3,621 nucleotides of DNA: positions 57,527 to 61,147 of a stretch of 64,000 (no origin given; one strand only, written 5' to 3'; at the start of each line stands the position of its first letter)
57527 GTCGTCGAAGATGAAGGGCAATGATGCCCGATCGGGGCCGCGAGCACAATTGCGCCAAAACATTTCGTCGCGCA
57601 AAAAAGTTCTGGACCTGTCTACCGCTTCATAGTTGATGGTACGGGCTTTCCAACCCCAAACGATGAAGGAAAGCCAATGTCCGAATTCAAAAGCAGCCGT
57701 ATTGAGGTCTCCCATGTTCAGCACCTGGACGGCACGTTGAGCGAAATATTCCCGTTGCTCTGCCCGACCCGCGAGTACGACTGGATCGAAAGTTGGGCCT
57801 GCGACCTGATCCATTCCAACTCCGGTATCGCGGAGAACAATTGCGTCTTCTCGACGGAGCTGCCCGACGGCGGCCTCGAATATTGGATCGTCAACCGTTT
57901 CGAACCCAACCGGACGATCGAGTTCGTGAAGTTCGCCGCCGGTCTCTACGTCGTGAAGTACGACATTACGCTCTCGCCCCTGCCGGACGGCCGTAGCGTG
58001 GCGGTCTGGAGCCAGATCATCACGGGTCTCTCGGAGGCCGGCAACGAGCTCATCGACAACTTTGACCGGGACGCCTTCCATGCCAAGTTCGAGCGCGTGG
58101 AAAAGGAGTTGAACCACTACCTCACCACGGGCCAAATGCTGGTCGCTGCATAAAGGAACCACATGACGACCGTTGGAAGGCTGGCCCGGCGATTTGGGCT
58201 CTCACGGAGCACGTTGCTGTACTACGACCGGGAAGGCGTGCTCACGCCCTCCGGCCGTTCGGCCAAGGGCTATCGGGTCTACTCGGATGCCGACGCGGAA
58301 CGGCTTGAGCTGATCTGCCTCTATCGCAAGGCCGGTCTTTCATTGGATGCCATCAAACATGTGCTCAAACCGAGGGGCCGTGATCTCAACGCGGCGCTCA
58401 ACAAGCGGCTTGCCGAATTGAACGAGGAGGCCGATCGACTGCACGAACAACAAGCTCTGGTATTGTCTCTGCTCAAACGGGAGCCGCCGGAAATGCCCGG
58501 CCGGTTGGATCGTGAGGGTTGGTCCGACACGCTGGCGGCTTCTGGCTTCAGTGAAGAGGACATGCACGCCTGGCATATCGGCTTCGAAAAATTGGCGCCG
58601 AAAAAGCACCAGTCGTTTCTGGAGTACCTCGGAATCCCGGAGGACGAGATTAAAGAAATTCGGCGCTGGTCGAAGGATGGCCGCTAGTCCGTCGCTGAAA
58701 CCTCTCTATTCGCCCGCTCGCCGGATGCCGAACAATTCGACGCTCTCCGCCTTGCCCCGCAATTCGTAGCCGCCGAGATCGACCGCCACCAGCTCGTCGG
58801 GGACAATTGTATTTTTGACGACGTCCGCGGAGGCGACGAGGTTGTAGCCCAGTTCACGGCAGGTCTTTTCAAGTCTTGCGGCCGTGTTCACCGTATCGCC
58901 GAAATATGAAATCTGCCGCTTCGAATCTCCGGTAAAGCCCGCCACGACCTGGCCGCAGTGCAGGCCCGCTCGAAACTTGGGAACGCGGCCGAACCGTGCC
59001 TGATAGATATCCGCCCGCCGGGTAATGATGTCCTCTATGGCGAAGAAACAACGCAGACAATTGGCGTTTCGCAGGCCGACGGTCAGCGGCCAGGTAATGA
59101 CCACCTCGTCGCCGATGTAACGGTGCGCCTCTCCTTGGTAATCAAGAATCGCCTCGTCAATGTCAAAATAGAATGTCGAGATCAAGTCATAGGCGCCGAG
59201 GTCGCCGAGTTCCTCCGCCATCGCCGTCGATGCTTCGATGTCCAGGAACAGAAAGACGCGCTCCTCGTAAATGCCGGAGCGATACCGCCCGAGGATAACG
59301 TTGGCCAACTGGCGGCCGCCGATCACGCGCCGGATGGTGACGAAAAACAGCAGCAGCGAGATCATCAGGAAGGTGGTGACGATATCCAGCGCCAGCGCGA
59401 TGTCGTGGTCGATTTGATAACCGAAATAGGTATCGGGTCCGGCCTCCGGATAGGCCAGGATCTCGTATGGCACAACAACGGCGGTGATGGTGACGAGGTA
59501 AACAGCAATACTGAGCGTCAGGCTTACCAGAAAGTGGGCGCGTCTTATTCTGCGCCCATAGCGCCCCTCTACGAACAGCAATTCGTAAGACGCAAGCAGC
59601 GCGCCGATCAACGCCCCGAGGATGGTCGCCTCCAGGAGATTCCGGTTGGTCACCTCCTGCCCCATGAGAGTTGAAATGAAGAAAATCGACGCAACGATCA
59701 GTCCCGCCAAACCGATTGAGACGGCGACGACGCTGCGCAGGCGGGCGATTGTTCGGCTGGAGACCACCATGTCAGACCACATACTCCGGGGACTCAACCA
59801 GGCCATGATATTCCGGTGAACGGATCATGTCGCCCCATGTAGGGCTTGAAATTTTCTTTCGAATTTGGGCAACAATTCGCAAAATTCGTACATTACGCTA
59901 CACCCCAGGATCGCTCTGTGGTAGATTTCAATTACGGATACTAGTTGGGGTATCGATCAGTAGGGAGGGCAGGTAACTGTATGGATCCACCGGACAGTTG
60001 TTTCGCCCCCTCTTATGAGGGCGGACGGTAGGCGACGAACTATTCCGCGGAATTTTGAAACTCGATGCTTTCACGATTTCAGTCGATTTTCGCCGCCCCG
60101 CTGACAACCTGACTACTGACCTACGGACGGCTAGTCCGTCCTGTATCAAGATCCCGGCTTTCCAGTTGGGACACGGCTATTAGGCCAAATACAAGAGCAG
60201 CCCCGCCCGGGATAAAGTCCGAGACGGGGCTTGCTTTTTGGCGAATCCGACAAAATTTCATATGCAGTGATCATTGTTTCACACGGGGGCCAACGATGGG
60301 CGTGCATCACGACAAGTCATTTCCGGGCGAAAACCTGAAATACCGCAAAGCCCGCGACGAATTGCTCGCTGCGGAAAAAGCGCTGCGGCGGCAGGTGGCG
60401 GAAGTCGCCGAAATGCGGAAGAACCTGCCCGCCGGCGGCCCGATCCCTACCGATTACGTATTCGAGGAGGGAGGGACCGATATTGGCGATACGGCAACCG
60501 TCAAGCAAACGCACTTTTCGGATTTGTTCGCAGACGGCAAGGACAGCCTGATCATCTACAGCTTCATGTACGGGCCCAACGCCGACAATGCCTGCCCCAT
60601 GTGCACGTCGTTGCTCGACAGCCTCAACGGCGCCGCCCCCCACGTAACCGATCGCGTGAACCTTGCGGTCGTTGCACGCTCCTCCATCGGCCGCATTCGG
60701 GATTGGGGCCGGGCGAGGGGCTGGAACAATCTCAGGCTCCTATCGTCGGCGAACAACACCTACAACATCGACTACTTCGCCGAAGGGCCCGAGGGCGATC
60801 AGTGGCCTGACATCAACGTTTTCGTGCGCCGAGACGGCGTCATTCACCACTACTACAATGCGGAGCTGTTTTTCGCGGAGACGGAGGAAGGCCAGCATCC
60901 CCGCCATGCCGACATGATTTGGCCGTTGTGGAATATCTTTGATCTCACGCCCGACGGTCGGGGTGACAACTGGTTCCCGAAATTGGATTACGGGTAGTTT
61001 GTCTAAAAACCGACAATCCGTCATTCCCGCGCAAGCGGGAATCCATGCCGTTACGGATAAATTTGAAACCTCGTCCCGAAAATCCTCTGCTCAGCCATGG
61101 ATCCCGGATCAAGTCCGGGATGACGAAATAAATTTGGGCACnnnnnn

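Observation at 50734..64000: Split corrinoid-dependent quaternary-amine demethylation system with GbdR-like regulator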

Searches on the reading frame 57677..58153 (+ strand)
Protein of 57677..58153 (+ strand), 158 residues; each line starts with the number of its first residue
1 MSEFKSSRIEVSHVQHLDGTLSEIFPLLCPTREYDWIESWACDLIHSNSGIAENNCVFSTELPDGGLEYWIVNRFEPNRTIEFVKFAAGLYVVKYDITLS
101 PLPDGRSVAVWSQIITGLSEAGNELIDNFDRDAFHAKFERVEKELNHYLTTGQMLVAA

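Call 7: search_protein_families(library=ncbifam, proteins=[window:57677-58153:+], max_evalue=0.001)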
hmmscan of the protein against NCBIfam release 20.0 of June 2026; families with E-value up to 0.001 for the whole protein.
window:57677-58153:+ (158 aa): 0 families

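Call 8: search_protein_families(library=pfam, proteins=[window:57677-58153:+], max_evalue=0.001)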
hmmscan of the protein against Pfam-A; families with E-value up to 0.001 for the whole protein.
window:57677-58153:+ (158 aa): 0 families

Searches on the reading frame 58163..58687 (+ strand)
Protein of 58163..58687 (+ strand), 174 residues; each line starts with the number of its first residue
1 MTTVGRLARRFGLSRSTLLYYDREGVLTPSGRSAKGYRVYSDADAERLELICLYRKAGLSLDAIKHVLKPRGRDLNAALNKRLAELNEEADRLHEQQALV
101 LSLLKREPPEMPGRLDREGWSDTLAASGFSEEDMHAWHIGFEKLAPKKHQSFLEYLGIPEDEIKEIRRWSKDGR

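Call 7: search_protein_families(library=ncbifam, proteins=[window:58163-58687:+], max_evalue=0.001)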
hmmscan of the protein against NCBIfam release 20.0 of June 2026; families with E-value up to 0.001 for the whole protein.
window:58163-58687:+ (174 aa): 15 families
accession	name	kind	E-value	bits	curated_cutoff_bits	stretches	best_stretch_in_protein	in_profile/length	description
NF007069.0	PRK09514.1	equivalog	8.8e-15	54.9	143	1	1-70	1-70/141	Zn(2+)-responsive transcriptional regulator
TIGR02043.1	ZntR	equivalog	8.9e-15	55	167.95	1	1-69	1-69/131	Zn(2+)-responsive transcriptional regulator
TIGR02044.1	CueR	equivalog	2.3e-12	47.1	147.4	1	4-69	3-68/127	Cu(I)-responsive transcriptional regulator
TIGR02047.1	CadR-PbrR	equivalog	6.5e-12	45.6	151.45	1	4-85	3-90/127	Cd(II)/Pb(II)-responsive transcriptional regulator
TIGR02051.1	MerR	equivalog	1.1e-11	45.1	150.85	1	3-104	1-106/124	mercury resistance transcriptional regulator MerR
NF041849.1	trans_regNmlR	equivalog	2.5e-11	43.6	175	1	8-102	7-100/117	stress response transcriptional regulator NmlR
NF047375.1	HeatShock_HspR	equivalog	1.1e-09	38.1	105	1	4-90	6-90/92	heat shock protein transcriptional repressor HspR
NF050798.1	TF_FtsR_Actino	equivalog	3.3e-09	37.2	150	1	13-94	17-88/223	transcriptional regulator FtsR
TIGR01950.1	SoxR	equivalog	2.1e-06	27.5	116.9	1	3-86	3-87/142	redox-sensitive transcriptional activator SoxR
NF053782.1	ChlnTransRegdde3219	equivalog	2.7e-06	27.1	450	1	4-97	9-106/278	choline utilization transcriptional activator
NF007590.0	PRK10227.1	equivalog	2.8e-06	27.4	244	1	6-67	5-66/135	Cu(I)-responsive transcriptional regulator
NF010315.0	PRK13752.1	subfamily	1.2e-05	25.4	261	1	3-69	9-75/144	mercury resistance transcriptional regulator MerR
NF047377.1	heat_HspR_dupli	exception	1.3e-05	24.8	300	1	16-101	20-100/214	heat shock protein transcriptional repressor HspR, fused homodimer type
NF053740.1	TransRegTnrAGPos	equivalog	0.0002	21.5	140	1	3-74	14-84/108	hypothetical protein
NF033783.1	coreg_MerD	equivalog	0.00038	20.9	170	1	3-69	5-71/121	mercury resistance co-regulator MerD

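Call 8: search_protein_families(library=pfam, proteins=[window:58163-58687:+], max_evalue=0.001)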
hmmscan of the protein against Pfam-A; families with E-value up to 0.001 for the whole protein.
window:58163-58687:+ (174 aa): 3 families
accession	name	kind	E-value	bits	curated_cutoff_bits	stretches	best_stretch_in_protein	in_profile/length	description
PF13411.12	MerR_1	-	7.2e-18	64.9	21.6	1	3-69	2-67/69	MerR HTH family regulatory protein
PF00376.29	MerR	-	6.4e-11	42.3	28.2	1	3-40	1-38/38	MerR family regulatory protein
PF09278.17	MerR-DNA-bind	-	1.8e-06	28.9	25.4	1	46-97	2-59/65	MerR, DNA binding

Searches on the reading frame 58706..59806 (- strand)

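Call 3: search_protein_families(library=pfam, proteins=[window:58706-59806:-], max_evalue=0.001)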
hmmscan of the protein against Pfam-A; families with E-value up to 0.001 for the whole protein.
window:58706-59806:- (366 aa): 1 family
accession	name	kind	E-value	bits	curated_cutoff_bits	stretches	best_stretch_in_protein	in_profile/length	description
PF00211.25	Guanylate_cyc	-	9.2e-15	55.1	21.9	1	184-354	10-175/183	Adenylate and Guanylate cyclase catalytic domain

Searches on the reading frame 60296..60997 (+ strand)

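Call 3: search_protein_families(library=pfam, proteins=[window:60296-60997:+], max_evalue=0.001)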
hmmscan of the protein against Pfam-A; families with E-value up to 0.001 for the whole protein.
window:60296-60997:+ (233 aa): 1 family
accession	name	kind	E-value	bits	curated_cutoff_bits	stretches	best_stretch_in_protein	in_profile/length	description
PF05988.18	DUF899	-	2e-46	158.8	27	1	13-231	9-222/224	Bacterial protein of unknown function (DUF899)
